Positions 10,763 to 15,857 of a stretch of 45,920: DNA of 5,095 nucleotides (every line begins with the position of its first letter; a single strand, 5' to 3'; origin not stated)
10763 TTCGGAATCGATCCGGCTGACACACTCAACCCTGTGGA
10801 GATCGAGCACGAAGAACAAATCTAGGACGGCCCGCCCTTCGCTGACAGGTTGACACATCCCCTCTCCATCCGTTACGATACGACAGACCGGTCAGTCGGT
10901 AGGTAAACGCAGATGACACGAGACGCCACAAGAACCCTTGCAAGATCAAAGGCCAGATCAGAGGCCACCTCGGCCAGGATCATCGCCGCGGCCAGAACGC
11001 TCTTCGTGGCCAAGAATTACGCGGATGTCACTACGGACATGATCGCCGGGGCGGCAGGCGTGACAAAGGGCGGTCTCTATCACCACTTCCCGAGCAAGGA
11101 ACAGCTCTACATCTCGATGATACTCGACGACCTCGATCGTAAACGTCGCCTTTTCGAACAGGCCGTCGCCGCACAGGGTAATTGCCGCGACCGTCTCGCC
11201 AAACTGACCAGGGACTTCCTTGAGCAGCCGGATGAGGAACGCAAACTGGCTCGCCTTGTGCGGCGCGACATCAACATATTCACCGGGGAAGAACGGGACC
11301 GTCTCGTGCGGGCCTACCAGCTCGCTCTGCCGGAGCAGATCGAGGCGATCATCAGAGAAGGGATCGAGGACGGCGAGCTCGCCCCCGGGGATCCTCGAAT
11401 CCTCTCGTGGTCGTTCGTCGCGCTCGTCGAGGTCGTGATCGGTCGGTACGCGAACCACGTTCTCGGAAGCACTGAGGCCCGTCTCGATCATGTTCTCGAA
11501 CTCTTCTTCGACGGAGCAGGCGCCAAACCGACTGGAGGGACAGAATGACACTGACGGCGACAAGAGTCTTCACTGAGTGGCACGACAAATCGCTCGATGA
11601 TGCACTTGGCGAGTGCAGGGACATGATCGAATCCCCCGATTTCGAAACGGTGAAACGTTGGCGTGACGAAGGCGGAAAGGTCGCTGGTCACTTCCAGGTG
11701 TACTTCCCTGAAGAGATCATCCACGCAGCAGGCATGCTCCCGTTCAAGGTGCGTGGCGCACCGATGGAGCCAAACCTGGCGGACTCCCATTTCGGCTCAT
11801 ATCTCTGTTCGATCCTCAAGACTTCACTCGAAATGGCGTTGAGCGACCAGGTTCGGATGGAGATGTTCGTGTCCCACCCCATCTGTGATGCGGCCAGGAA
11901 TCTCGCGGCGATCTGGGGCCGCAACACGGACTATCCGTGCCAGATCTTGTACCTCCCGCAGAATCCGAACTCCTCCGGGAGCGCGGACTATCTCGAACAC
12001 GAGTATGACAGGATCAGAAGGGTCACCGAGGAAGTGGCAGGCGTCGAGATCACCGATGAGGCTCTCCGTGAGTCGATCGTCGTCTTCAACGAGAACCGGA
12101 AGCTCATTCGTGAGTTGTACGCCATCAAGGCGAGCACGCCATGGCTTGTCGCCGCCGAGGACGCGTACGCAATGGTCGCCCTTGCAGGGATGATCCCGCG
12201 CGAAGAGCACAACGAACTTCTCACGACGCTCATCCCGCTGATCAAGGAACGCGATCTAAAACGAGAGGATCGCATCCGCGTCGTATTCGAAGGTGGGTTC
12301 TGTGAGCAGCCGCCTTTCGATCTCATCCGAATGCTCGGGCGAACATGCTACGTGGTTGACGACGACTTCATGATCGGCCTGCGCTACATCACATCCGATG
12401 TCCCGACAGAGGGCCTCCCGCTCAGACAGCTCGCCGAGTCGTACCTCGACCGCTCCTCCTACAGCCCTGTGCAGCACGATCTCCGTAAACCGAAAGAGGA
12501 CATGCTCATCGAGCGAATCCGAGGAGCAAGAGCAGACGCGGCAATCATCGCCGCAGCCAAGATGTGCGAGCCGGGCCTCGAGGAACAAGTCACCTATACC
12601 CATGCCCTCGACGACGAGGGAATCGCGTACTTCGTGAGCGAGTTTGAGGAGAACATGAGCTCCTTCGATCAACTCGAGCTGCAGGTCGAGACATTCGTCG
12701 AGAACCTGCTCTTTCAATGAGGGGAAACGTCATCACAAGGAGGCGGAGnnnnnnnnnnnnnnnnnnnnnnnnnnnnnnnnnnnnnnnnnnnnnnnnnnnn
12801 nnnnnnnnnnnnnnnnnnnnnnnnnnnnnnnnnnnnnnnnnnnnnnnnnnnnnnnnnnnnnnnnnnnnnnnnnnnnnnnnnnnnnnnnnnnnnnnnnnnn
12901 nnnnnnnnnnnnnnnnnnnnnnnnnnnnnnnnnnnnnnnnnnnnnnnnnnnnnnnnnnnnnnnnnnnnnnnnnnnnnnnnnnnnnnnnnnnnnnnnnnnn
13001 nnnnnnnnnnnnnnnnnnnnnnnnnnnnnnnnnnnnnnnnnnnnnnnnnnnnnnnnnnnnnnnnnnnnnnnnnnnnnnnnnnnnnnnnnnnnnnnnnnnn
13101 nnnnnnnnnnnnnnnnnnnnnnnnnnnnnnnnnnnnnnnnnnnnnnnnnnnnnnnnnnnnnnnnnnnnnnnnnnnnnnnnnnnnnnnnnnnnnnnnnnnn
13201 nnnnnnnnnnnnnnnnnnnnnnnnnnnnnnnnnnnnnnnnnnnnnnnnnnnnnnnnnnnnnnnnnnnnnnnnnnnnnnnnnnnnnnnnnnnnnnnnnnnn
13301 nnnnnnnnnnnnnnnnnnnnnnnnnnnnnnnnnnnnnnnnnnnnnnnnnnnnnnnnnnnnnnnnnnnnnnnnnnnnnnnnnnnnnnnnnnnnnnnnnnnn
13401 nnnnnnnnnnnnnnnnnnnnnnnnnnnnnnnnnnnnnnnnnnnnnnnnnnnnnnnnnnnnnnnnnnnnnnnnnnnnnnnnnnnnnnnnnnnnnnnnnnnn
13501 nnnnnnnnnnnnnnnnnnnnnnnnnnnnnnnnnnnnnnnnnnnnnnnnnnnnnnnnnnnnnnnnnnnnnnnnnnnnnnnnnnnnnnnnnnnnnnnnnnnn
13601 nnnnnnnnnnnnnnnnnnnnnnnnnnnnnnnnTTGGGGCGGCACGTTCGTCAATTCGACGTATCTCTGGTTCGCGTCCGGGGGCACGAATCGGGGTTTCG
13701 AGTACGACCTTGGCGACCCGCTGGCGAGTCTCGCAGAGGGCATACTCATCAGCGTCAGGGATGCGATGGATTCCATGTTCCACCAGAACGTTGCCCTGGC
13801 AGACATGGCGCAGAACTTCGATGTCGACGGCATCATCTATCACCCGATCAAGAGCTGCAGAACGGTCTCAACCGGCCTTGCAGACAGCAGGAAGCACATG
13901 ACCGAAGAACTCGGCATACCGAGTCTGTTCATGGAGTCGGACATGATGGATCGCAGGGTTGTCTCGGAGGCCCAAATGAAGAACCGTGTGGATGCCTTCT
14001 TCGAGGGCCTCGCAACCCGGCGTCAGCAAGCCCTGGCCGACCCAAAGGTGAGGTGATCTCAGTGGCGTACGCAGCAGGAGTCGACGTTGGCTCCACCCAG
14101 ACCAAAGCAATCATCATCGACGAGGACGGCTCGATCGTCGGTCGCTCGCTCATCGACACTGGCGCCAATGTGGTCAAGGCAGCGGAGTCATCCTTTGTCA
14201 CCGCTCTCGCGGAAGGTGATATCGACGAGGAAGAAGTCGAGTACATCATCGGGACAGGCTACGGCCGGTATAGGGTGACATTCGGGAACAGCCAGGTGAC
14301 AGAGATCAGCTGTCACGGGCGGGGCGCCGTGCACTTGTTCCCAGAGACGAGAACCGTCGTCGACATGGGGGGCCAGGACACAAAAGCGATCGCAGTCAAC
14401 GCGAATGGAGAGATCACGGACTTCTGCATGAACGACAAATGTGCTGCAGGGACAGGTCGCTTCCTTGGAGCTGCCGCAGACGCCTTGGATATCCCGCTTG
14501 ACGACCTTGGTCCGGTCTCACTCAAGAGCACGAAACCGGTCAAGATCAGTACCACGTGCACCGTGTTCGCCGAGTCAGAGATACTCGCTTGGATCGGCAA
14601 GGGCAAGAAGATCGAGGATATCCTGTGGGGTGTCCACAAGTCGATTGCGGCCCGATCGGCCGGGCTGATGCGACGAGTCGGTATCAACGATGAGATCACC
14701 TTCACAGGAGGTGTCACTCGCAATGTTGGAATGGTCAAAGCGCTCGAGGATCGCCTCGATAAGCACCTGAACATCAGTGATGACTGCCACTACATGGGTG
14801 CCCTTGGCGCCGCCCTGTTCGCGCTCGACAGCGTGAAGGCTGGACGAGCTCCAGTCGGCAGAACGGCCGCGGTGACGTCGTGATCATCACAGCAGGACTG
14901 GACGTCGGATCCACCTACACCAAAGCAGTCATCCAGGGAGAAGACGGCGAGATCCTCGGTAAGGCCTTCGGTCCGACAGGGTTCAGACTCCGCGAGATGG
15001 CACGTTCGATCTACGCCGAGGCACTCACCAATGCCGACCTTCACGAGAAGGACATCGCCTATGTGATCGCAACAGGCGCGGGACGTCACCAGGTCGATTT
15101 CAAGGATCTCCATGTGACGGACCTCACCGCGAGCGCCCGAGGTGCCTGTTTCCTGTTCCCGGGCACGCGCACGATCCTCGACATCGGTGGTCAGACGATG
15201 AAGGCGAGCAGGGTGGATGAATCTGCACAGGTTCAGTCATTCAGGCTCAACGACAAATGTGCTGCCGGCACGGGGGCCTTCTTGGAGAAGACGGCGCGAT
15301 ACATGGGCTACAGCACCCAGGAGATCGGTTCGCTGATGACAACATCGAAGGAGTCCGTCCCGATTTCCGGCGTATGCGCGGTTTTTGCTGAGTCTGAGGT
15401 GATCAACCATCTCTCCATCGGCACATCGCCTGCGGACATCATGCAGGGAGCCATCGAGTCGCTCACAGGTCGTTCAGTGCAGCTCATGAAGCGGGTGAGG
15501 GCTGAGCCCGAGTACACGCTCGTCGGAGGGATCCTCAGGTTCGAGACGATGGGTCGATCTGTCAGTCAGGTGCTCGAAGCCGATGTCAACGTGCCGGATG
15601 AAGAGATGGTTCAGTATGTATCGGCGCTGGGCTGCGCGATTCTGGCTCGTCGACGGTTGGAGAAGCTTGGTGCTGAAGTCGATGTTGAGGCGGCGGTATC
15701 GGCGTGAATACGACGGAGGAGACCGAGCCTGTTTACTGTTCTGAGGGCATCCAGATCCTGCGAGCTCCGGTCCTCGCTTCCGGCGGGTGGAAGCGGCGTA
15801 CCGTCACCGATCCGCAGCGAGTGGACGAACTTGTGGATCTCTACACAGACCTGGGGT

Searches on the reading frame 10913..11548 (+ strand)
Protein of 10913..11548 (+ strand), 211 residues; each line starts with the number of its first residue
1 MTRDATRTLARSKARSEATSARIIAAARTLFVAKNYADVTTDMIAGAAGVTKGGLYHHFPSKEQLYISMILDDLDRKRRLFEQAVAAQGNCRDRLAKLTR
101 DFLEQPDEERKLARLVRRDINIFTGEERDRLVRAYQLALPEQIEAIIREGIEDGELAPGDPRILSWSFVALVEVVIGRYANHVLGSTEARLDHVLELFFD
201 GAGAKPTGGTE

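Call 7: search_protein_families(library=pfam, proteins=[window:10913-11548:+], max_evalue=0.001)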
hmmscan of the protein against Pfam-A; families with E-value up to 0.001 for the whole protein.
window:10913-11548:+ (211 aa): 5 families
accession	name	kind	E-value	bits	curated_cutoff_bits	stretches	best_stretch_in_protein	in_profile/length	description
PF00440.29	TetR_N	-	7e-17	61.4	24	1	23-67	1-45/47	Bacterial regulatory proteins, tetR family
PF17932.6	TetR_C_24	-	1.2e-08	35.6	26.4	1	89-173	2-85/114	Tetracyclin repressor-like, C-terminal domain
PF17935.6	TetR_C_27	-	8.6e-05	23.1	26.1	1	124-170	33-79/106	Tetracyclin repressor-like, C-terminal domain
PF16925.10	TetR_C_13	-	0.00053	20.8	27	0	125-178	39-92/109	Tetracyclin repressor-like, C-terminal domain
PF14514.11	TetR_C_9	-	0.00075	20.1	25.3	0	90-169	7-82/130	Tetracyclin repressor-like, C-terminal domain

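Call 10: search_protein_families(library=ncbifam, proteins=[window:10913-11548:+], max_evalue=0.00001)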
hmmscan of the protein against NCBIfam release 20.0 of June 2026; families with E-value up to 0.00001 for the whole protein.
window:10913-11548:+ (211 aa): 15 families
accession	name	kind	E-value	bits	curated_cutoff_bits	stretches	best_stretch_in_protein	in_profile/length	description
NF041196.1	ScbR_bind_reg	equivalog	8.7e-16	58.7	150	1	14-159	2-144/191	ScbR family autoregulator-binding transcription factor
NF053731.1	TransRegFasRMycb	equivalog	4.7e-15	55.9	330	1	18-179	11-167/199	HTH-type transcriptional activator FasR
NF050111.1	TransRegSACE7040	equivalog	3.1e-12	46.8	250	1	21-142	4-124/186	SACE_7040 family transcriptional regulator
NF051852.1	efflux_TF_MtrR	exception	1.3e-10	41.4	280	1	11-157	3-154/205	multidrug efflux system transcriptional repressor MtrR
NF053878.1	FATransRegFadRBac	equivalog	3.7e-10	39.9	200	1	21-158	6-142/190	fatty acid metabolism transcriptional regulator FadR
NF000040.3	Tn10_TetC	equivalog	2.2e-09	37.8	425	1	18-67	13-62/197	tetracyline resistance-associated transcriptional repressor TetC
TIGR03613.1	RutR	equivalog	8.4e-09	35.6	368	1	16-172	6-160/202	pyrimidine utilization regulatory protein R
NF007430.0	PRK09975.1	equivalog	8.5e-09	34.8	274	1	11-99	4-90/220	acrEF/envCD operon transcriptional regulator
NF011572.0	PRK14996.1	equivalog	1.3e-08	34.9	144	1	20-193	10-180/192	TetR family transcriptional regulator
NF011584.0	PRK15008.1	equivalog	2.6e-08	34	230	1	3-170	3-168/212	HTH-type transcriptional regulator RutR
NF037937.1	septum_RefZ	equivalog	2.8e-08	33.9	180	1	22-156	3-138/195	forespore capture DNA-binding protein RefZ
TIGR03968.1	mycofact_TetR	equivalog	8.8e-08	32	224.9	1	15-85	6-76/190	mycofactocin system transcriptional regulator MftR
NF058643.1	TranRegCurRPseudo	equivalog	2.5e-07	30.6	300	1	15-109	4-99/193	TetR family transcriptional repressor CurR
NF007015.0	PRK09480.1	equivalog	5.8e-07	29.3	120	1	21-181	13-171/197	nucleoid occlusion factor SlmA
NF007949.0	PRK10668.1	equivalog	1.2e-06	28.2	271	1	12-68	5-61/216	multidrug efflux transporter transcriptional repressor AcrR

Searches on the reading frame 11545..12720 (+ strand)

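Call 7: search_protein_families(library=pfam, proteins=[window:11545-12720:+], max_evalue=0.001)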
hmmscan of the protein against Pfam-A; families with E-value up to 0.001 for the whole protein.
window:11545-12720:+ (391 aa): 1 family
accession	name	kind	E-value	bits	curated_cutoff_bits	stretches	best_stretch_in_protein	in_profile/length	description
PF06050.19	HGD-D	-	2.5e-61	208.6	28.4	1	51-388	1-342/342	2-hydroxyglutaryl-CoA dehydratase, D-component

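Call 10: search_protein_families(library=ncbifam, proteins=[window:11545-12720:+], max_evalue=0.00001)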
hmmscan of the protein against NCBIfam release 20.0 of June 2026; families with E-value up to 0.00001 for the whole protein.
window:11545-12720:+ (391 aa): 4 families
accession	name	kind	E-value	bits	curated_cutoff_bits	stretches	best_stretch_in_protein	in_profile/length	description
TIGR02263.1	benz_CoA_red_C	equivalog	4.9e-72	243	421.15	1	19-386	3-378/380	benzoyl-CoA reductase subunit C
NF052456.1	HyiscapDhHadC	equivalog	3.8e-49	167.5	700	1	20-387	4-371/372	(R)-2-hydroxyisocaproyl-CoA dehydratase subunit beta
NF040772.1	double_cubane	equivalog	4.4e-32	111.5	350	1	34-388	10-372/372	double-cubane-cluster-containing anaerobic reductase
TIGR03190.1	benz_CoA_bzdN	equivalog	1.7e-29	102.8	453.8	1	38-388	20-371/377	benzoyl-CoA reductase, bzd-type, subunit N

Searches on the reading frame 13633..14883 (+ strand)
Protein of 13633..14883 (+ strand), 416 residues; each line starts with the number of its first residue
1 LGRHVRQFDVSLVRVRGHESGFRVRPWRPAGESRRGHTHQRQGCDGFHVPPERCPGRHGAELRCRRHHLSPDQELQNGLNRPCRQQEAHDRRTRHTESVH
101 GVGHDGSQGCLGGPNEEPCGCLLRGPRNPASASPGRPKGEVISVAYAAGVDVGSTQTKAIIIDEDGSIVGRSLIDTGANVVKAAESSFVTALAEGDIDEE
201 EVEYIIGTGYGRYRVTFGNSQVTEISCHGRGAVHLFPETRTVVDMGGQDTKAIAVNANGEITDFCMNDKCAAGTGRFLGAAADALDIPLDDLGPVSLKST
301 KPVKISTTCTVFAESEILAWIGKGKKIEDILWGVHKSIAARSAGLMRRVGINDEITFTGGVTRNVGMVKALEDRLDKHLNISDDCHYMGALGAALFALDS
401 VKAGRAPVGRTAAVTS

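Call 7: search_protein_families(library=pfam, proteins=[window:13633-14883:+], max_evalue=0.001)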
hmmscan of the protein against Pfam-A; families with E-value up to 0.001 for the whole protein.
window:13633-14883:+ (416 aa): 2 families
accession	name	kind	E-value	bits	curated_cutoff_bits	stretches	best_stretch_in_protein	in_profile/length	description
PF01869.26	BcrAD_BadFG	-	1.2e-62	212.4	31.5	1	149-397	2-271/271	BadF/BadG/BcrA/BcrD ATPase family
PF00370.27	FGGY_N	-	3.4e-05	24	28.8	0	146-172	1-27/245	FGGY family of carbohydrate kinases, N-terminal domain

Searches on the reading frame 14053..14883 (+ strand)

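Call 10: search_protein_families(library=ncbifam, proteins=[window:14053-14883:+], max_evalue=0.00001)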
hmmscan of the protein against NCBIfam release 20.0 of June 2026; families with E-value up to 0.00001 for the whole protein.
window:14053-14883:+ (276 aa): 6 families
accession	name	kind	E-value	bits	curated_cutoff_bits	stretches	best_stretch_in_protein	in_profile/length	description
TIGR00241.1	CoA_E_activ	domain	1.7e-78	263.6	125.4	1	7-255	2-247/248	acyl-CoA dehydratase activase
TIGR02259.1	benz_CoA_red_A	equivalog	1.6e-64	218.3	578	1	56-257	225-432/432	benzoyl-CoA reductase subunit A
TIGR03192.1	benz_CoA_bzdQ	equivalog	1.4e-53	182.3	380.2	1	7-258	34-287/293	benzoyl-CoA reductase, bzd-type, subunit Q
TIGR02261.1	benz_CoA_red_D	equivalog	7.4e-39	133.5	312.85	1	7-256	3-261/262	benzoyl-CoA reductase subunit D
TIGR03286.1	methan_mark_15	hypoth_equivalog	2e-37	129.1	455.75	1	7-257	146-401/404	methanogenesis marker 15 protein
NF009842.0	PRK13317.1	equivalog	5e-06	26.1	234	0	7-94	4-86/277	type II pantothenate kinase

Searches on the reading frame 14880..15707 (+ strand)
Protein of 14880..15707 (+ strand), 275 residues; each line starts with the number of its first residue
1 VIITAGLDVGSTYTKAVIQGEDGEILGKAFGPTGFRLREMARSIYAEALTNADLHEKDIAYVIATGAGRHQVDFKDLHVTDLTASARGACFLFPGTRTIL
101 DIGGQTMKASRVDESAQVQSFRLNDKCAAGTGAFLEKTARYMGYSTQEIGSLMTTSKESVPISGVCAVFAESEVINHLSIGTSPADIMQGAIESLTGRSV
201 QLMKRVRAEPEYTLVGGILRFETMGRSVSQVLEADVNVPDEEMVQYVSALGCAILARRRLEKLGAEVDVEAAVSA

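Call 7: search_protein_families(library=pfam, proteins=[window:14880-15707:+], max_evalue=0.001)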
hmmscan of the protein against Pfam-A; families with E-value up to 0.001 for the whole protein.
window:14880-15707:+ (275 aa): 1 family
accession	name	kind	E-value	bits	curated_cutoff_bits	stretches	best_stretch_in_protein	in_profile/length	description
PF01869.26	BcrAD_BadFG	-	1.9e-50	172.3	31.5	1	6-256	2-271/271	BadF/BadG/BcrA/BcrD ATPase family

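Call 10: search_protein_families(library=ncbifam, proteins=[window:14880-15707:+], max_evalue=0.00001)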
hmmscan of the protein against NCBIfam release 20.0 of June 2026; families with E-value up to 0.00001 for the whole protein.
window:14880-15707:+ (275 aa): 5 families
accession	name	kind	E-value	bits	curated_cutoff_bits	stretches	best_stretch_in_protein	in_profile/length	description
TIGR00241.1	CoA_E_activ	domain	1.3e-60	205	125.4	1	3-255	1-248/248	acyl-CoA dehydratase activase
TIGR02261.1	benz_CoA_red_D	equivalog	2.8e-44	151.3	312.85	1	3-253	2-259/262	benzoyl-CoA reductase subunit D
TIGR03192.1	benz_CoA_bzdQ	equivalog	5.2e-36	124.6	380.2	1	2-256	32-286/293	benzoyl-CoA reductase, bzd-type, subunit Q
TIGR02259.1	benz_CoA_red_A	equivalog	3.3e-35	121.7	578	1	56-234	227-407/432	benzoyl-CoA reductase subunit A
TIGR03286.1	methan_mark_15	hypoth_equivalog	5.4e-31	108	455.75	1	3-256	145-401/404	methanogenesis marker 15 protein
